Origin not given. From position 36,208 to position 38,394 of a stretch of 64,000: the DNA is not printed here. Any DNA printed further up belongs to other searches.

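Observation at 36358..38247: Asparagine-synthetase-family amidotransferase translationally wedged between two NRPS genes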

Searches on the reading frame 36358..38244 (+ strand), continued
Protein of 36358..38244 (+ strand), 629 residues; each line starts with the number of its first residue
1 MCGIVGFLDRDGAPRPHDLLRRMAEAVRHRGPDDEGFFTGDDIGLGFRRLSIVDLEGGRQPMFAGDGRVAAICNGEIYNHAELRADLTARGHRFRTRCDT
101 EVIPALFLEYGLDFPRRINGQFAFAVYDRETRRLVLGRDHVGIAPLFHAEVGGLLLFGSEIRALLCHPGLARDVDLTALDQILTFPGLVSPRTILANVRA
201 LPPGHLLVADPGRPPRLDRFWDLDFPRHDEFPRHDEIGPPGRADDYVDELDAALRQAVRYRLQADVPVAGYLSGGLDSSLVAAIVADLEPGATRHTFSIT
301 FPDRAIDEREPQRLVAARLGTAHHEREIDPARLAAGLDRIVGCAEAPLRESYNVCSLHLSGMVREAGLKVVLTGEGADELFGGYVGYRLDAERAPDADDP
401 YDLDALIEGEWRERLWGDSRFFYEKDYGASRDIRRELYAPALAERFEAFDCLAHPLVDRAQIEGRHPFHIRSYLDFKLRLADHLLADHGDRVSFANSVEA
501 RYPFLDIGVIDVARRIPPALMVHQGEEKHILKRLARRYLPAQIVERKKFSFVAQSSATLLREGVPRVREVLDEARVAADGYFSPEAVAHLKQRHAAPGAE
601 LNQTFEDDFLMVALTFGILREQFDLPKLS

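Call 38: find_related_loci(query=A1, collection=genome_contigs, flank=10000)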
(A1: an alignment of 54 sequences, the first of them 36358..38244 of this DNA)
Query A1 (629 aa) in genome_contigs; peptide patterns used: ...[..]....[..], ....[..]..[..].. (x = any residue, [..] = any of these).
600 stretches matched a pattern (row limit reached: there are more); 597 encode a relative of the query (tblastn E <= 1e-3); the best 80 are kept; 80 distinct loci.
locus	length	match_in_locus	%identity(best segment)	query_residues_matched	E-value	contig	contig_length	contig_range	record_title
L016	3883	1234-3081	54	1-626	0e+0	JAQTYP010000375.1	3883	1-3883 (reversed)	MAG: Methylomonas sp. isolate STC_4 NODE_76796_length_3883_cov_2.592119_Sandtown_C, whole genome shotgun sequence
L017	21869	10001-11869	49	1-629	0e+0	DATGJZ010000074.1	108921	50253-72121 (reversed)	MAG TPA_asm: Candidatus Angelobacter sp. isolate SMAG_U9846 k141_42718, whole genome shotgun sequence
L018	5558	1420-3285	49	1-629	0e+0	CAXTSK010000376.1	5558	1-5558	MAG TPA_asm: uncultured Pyrinomonadaceae bacterium isolate public_SRR14721938_metawrap_bin.1 genome assembly, contig: pu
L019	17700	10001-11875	46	1-628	0e+0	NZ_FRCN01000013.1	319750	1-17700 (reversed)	Chitinophaga sp. CF418, whole genome shotgun sequence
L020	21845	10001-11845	50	1-623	1e-176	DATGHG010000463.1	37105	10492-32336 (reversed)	MAG TPA_asm: Thermoanaerobaculia bacterium isolate SMAG_U9774 k141_286005, whole genome shotgun sequence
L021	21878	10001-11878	49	1-628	2e-175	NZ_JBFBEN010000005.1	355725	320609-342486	Streptomyces sp. NPDC093248 NPDC093248_173_C6.ctg-0005, whole genome shotgun sequence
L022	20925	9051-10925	47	1-629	3e-171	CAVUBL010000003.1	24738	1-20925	MAG: uncultured Acidobacteriota bacterium isolate MFD05684.bin.1.267 genome assembly, contig: contig_107555, whole genom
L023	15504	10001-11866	47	1-629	0e+0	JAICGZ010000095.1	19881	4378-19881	MAG: Pyrinomonadaceae bacterium isolate CK_bin.38 k141_892530_length_19881_cov_19.9125, whole genome shotgun sequence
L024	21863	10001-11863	39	1-628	2e-151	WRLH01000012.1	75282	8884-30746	MAG: Lachnospiraceae bacterium isolate Th196P3bin150 Ga0099364_10000371, whole genome shotgun sequence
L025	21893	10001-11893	37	1-619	3e-119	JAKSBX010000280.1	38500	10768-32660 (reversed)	MAG: Chromatiales bacterium isolate MAG.232 k141_7274722, whole genome shotgun sequence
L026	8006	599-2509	37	1-623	9e-118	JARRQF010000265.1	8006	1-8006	MAG: Candidatus Thiodiazotropha sp. isolate Spart_195_MAG scaffold_4887, whole genome shotgun sequence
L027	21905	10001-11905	39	1-623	5e-111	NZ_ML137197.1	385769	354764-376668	Piscinibacter defluvii strain SH-1 CL100079052_L01_505.Scaf6, whole genome shotgun sequence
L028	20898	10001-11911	38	1-623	8e-111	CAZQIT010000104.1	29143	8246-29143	MAG TPA_asm: uncultured Nitrospirota bacterium isolate binchicken_co203_446 genome assembly, contig: k141_1634677, whole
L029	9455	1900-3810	36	1-623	3e-110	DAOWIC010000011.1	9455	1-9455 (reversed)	MAG TPA_asm: Calditrichota bacterium isolate CSMAG_2033 CSMAG_2033_k141_255722_length_9455_cov_15.0000, whole genome sho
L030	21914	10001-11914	36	1-623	9e-110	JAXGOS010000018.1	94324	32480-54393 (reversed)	MAG: Aggregatilineaceae bacterium isolate AnMBR.bin285 bin285_18, whole genome shotgun sequence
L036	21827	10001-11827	40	1-593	5e-107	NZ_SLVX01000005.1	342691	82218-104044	Shinella granuli strain DSM 18401 Ga0310514_105, whole genome shotgun sequence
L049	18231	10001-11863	47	1-629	0e+0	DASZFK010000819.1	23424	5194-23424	MAG TPA_asm: Candidatus Angelobacter sp. isolate SMAG_U6520 k141_593557, whole genome shotgun sequence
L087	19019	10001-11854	50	1-626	7e-180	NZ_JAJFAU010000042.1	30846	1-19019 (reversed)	Streptomyces sp. CNQ085 contig_41, whole genome shotgun sequence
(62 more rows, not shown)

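Call 65: search_protein_families(library=ncbifam, proteins=[L036:10001-11953:+, L036:11959-12210:+, L036:12137-13750:+, L036:13138-14733:+, L036:15204-16484:+, L036:8887-9993:+, L036:7123-8814:+], max_evalue=0.00001)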
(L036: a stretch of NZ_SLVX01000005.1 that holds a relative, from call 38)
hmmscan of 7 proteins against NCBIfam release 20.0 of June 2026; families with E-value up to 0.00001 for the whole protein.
L036:10001-11953:+ (651 aa): 9 families
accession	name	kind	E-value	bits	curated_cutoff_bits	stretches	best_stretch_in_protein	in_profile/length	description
TIGR01536.1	asn_synth_AEB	equivalog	6e-144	480.9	267.1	1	2-566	1-517/517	asparagine synthase (glutamine-hydrolyzing)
TIGR03108.1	eps_aminotran_1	hypoth_equivalog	5e-120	402.1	816.9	1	1-614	1-608/628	XrtA/PEP-CTERM system amidotransferase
TIGR03104.1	trio_amidotrans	equivalog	4.4e-104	348.8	570.1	2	1-381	1-384/589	N-acetylglutaminylglutamine amidotransferase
NF006949.0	PRK09431.1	equivalog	3.8e-93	312.9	499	3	1-172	1-172/554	asparagine synthase B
NF033535.1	lass_lactam_cya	exception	3.3e-71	240.7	525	1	1-381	1-384/668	lasso peptide isopeptide bond-forming cyclase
NF033561.1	macrolact_Ik_Al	subfamily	1.8e-21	76.4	300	1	125-374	83-331/561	albusnodin/ikarugamycin family macrolactam cyclase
TIGR01134.1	purF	equivalog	4e-17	62.7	350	1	41-177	63-211/432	amidophosphoribosyltransferase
NF001484.0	PRK00331.1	subfamily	3.2e-12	45.7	381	1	40-174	63-207/601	isomerizing glutamine--fructose-6-phosphate transaminase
TIGR01135.1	glmS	equivalog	9e-12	44.3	418.05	1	40-168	62-200/607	glutamine--fructose-6-phosphate transaminase (isomerizing)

L036:11959-12210:+ (84 aa): 2 families
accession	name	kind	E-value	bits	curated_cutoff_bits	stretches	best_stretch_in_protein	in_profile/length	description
NF052616.1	ACP_for_OlsHI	equivalog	4.9e-16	58.9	130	1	3-84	2-83/83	ornithine lipid biosynthesis acyl carrier protein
NF058660.1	cispen_ACP_AmcB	equivalog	3.2e-10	40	80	1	6-82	3-79/80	cispentacin biosynthesis acyl carrier protein AmcB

L036:12137-13750:+ (538 aa): 106 families (the best 25 are shown)
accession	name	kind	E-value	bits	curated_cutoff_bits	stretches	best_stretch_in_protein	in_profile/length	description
TIGR03098.1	ligase_PEP_1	hypoth_equivalog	1.1e-117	393.7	592.35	1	34-524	3-515/517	acyl-CoA ligase (AMP-forming), exosortase A system-associated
NF004837.0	PRK06187.1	subfamily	2.9e-100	336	476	1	31-525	8-520/531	long-chain-fatty-acid--CoA ligase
NF006182.0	PRK08316.1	subfamily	4e-89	299.5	663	1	33-521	13-511/523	fatty acyl-CoA synthetase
TIGR01733.1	AA-adenyl-dom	subfamily_domain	1.8e-77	260.9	317.4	1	59-459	2-409/409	amino acid adenylation domain-containing protein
NF006181.0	PRK08314.1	subfamily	4.9e-76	256.1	705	2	169-528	197-555/563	long-chain-fatty-acid--CoA ligase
NF005801.1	PRK07656.1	equivalog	4.7e-72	243.2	657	1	35-518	5-494/500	FadD3 family acyl-CoA ligase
NF005702.0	PRK07514.1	subfamily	8.8e-70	235.5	558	1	38-522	10-495/506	malonyl-CoA synthase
NF052580.1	Str24CoAsynCasG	equivalog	1e-69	235.3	750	1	36-521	46-544/548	steroid-24-oyl-CoA synthetase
NF005676.0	PRK07470.1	equivalog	2.6e-67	227.6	774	1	27-526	16-528/544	acyl-CoA synthetase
NF004114.0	PRK05605.1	equivalog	9.8e-67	225.5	766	2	176-522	220-564/575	long-chain-fatty-acid--CoA ligase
NF004808.0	PRK06155.1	equivalog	1e-66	225.3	722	1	31-529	21-525/542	ATP-dependent acyl-CoA ligase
NF004511.1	PRK05852.1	equivalog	8.5e-66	222.6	650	1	39-524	7-501/505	FadD7 family fatty acid--CoA ligase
NF009233.0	PRK12583.1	subfamily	5e-64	216.7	832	2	173-520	197-543/558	fatty acid CoA ligase family protein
NF052269.1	Staph_lig_FadD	equivalog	5.7e-64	216.3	650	1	36-521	5-487/499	long-chain-fatty-acid--CoA ligase FadD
NF005463.0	PRK07059.1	subfamily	1e-63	215.6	869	2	168-521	195-550/557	long-chain-fatty-acid--CoA ligase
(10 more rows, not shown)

L036:13138-14733:+ (532 aa): 8 families
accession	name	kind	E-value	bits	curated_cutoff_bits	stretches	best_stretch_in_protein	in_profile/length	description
NF002048.0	PRK00876.1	subfamily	9.1e-150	498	313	1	216-529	10-323/330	NAD(+) synthase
NF010587.0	PRK13980.1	equivalog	4.5e-49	167.1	255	2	378-511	112-244/267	NAD+ synthase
TIGR00552.1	nadE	equivalog_domain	1.3e-45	155.6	63.65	2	376-488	106-216/251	NAD(+) synthase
NF001979.1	PRK00768.1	equivalog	4.3e-27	95.3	250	1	377-485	130-239/266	NAD(+) synthase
NF010588.0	PRK13981.1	equivalog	4.4e-23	81.5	479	2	244-311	286-353/546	NAD+ synthase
TIGR00884.1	guaA_Cterm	equivalog_domain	1.5e-07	31.1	338.75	0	237-277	10-49/310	glutamine-hydrolyzing GMP synthase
NF000848.1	PRK00074.1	equivalog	2.7e-07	29.6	400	0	235-277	205-247/512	glutamine-hydrolyzing GMP synthase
TIGR00268.2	TIGR00268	equivalog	7.3e-06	25.4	150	0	245-303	15-73/259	ATP-dependent sacrificial sulfur transferase LarE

L036:15204-16484:+ (427 aa): 1 family
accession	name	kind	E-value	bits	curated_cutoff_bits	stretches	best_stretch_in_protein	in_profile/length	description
NF053763.1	ABCarbgalBndGanS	equivalog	1.1e-12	47.5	700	1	81-414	84-406/420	galactooligosaccharide ABC transporter substrate-binding protein GanS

L036:8887-9993:+ (369 aa): 0 families

L036:7123-8814:+ (564 aa): 0 families

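Call 76: search_protein_families(library=pfam, proteins=[L022:10971-12044:+, L018:3270-4007:+, L017:8930-9916:+, L017:14498-16015:+, L017:15973-17706:+, L017:17646-18806:+, L022:5619-8891:+, L021:8904-9470:+, L087:15639-16646:+, L087:16019-17182:+], max_evalue=0.0001)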
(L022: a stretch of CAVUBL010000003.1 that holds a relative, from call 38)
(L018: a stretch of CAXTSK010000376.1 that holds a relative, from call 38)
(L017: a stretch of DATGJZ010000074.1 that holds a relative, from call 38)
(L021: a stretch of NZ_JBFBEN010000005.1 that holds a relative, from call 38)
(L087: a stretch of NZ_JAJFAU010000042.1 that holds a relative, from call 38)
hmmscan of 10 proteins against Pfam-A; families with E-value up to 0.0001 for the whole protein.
L022:10971-12044:+ (358 aa): 1 family
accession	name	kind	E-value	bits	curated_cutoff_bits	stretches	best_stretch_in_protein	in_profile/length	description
PF02668.22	TauD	-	6.9e-43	147.9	27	1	56-335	27-264/267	Taurine catabolism dioxygenase TauD, TfdA family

L018:3270-4007:+ (246 aa): 1 family
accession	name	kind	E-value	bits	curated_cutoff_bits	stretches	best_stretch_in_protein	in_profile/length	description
PF01177.27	Asp_Glu_race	-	4.9e-22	79.2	31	1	25-223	1-193/211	Asp/Glu/Hydantoin racemase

L017:8930-9916:+ (329 aa): 8 families
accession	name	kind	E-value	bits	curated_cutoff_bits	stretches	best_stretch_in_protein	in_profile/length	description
PF13847.12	Methyltransf_31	-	2.7e-18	66.5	27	1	51-166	5-124/145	Methyltransferase domain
PF08242.18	Methyltransf_12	-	1.7e-15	57.9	30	1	56-149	3-98/98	Methyltransferase domain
PF13649.12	Methyltransf_25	-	9.2e-15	55.6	27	1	55-147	3-97/97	Methyltransferase domain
PF08241.18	Methyltransf_11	-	8.5e-13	49.2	21.2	1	55-151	2-95/95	Methyltransferase domain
PF13489.12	Methyltransf_23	-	1e-08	35.5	27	1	55-165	28-130/164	Methyltransferase domain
PF02390.23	Methyltransf_4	-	6.3e-06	26.2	24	1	52-109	4-61/173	Putative methyltransferase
PF08003.17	Methyltransf_9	-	4.8e-05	22.9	23.8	1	50-164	116-230/315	Protein of unknown function (DUF1698)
PF05175.20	MTS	-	5.7e-05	23.3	23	1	53-122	35-104/170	Methyltransferase small domain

L017:14498-16015:+ (506 aa): 1 family
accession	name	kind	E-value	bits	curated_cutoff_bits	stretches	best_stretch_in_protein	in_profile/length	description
PF01663.27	Phosphodiest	-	9.7e-35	121.2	23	1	10-401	3-327/342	Type I phosphodiesterase / nucleotide pyrophosphatase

L017:15973-17706:+ (578 aa): 2 families
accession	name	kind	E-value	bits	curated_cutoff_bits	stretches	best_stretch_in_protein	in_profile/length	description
PF04055.27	Radical_SAM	-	1e-15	58.7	29.5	1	206-379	3-165/166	Radical SAM superfamily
PF02310.24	B12-binding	-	4.6e-13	49.5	32.1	1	36-147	12-120/121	B12 binding domain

L017:17646-18806:+ (387 aa): 1 family
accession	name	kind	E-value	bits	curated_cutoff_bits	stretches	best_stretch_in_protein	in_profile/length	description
PF04055.27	Radical_SAM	-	1.4e-12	48.6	29.5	1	35-205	6-165/166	Radical SAM superfamily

L022:5619-8891:+ (1091 aa): 1 family
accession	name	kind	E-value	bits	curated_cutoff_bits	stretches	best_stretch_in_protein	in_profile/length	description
PF00873.25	ACR_tran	-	3.3e-183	611.5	28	1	29-1054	3-1020/1021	AcrB/AcrD/AcrF family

L021:8904-9470:+ (189 aa): 0 families

L087:15639-16646:+ (336 aa): 0 families

L087:16019-17182:+ (388 aa): 0 families

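Call 80: predict_structure(alignment_id=A1)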
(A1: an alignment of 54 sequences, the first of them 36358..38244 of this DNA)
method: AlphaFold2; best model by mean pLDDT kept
length: 629 residues; sequences in the alignment: 54
mean_pLDDT: 90.7   pTM: 0.92
mean pLDDT of the five models: 90.7, 90.6, 90.2, 89.5, 88.6
residues with pLDDT >= 90: 439; 70-90: 158; 50-70: 31; < 50: 1
segments of 3 or more residues with pLDDT < 50: none
pLDDT, mean of each block of 10 residues (from residue 1): 92 86 94 92 94 85 94 95 97 93 97 97 96 97 93 95 96 96 90 95 97 94 93 67 90 98 94 93 97 93 87 96 93 89 88 87 95 91 83 66 88 90 88 96 97 91 93 89 56 85 95 93 90 97 83 78 90 97 97 86 79 95 94
secondary structure, 60 per line:
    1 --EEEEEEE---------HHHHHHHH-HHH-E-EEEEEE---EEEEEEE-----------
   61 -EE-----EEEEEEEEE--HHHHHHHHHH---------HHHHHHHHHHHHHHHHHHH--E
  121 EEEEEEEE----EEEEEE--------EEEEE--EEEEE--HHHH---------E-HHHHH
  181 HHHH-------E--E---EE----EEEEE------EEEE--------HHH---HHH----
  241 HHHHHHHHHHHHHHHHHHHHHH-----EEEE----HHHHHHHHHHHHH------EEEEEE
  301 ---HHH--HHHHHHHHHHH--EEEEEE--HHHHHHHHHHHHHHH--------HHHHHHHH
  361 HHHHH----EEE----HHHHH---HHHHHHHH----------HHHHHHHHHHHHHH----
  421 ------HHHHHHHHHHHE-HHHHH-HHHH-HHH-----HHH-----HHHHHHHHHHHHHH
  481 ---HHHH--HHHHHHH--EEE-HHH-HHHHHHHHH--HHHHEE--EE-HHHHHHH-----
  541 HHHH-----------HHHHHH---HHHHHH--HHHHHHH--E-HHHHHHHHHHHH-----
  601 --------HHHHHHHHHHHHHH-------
elements in order: E3-9 H19-26 E34-39 E43-49 E69-77 H80-89 H99-117 E120-128 E133-138 E147-151 E154-158 H161-164 H176-184 E205-209 E216-219 H241-262 E268-271 H276-288 E295-300 H309-319 E322-327 H330-344 H353-365 E370-372 H377-381 H385-392 H403-416 H427-437 H440-444 H446-449 H467-480 H484-487 H490-496 E499-501 H507-515 H518-521 H529-535 H541-544 H556-561 H565-570 H573-579 H584-595 H609-622

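Call 83: fold_search(model_id=the predicted structure, library=pdb)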
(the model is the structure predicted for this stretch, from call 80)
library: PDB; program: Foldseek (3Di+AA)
matches with E <= 10: 1042; with E <= 0.001: 70
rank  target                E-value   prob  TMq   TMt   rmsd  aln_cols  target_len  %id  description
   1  7ylz_B                4.2e-35  1.00  0.77  0.84   4.6       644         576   27  Unliganded form of hydroxyamidotransferase TsnB9 (released 2023-05-31)
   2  7ylz_A                6.2e-34  1.00  0.76  0.83   5.0       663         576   26  Unliganded form of hydroxyamidotransferase TsnB9 (released 2023-05-31)
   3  1ct9_D                1.2e-32  1.00  0.67  0.84   4.9       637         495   25  CRYSTAL STRUCTURE OF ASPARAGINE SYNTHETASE B FROM ESCHERICHIA COLI (released 1999-12-15)
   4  1ct9_A                6.1e-32  1.00  0.68  0.85   5.1       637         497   25  CRYSTAL STRUCTURE OF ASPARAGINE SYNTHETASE B FROM ESCHERICHIA COLI (released 1999-12-15)
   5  1ct9_B                1.1e-31  1.00  0.65  0.82   6.2       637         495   26  CRYSTAL STRUCTURE OF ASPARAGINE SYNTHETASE B FROM ESCHERICHIA COLI (released 1999-12-15)
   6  6gq3_A                6.6e-28  1.00  0.64  0.78   7.5       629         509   23  Human asparagine synthetase (ASNS) in complex with 6-diazo-5-oxo-L-norleucine (DON) at 1.85 A resolution (released 2019-09-18)
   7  9b6c_A                2.0e-26  1.00  0.63  0.76   7.5       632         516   22  Human asparagine synthetase Arg-142 to Ile-142 (R142I) variant (released 2025-01-08)
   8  8sue_B                3.7e-26  1.00  0.62  0.76   6.8       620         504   23  Human asparagine synthetase (apo-ASNS) (released 2024-05-22)
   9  9b6c_B                1.2e-25  1.00  0.63  0.76   7.5       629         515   22  Human asparagine synthetase Arg-142 to Ile-142 (R142I) variant (released 2025-01-08)
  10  8sue_A                9.5e-25  1.00  0.62  0.75   7.2       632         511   23  Human asparagine synthetase (apo-ASNS) (released 2024-05-22)
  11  1mbz_B                2.6e-22  1.00  0.57  0.71   8.4       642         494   20  BETA-LACTAM SYNTHETASE WITH TRAPPED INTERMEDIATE (released 2002-10-23)
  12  1mbz_A                2.6e-22  1.00  0.56  0.70   9.0       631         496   21  BETA-LACTAM SYNTHETASE WITH TRAPPED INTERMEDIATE (released 2002-10-23)
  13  1mb9_B                5.0e-22  1.00  0.57  0.70   8.8       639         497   21  BETA-LACTAM SYNTHETASE COMPLEXED WITH ATP (released 2002-10-23)
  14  1mb9_A                6.7e-22  1.00  0.56  0.72   9.3       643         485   21  BETA-LACTAM SYNTHETASE COMPLEXED WITH ATP (released 2002-10-23)
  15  1mc1_B                7.4e-22  1.00  0.59  0.73   7.8       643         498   20  BETA-LACTAM SYNTHETASE WITH PRODUCT (DGPC), AMP AND PPI (released 2002-10-23)
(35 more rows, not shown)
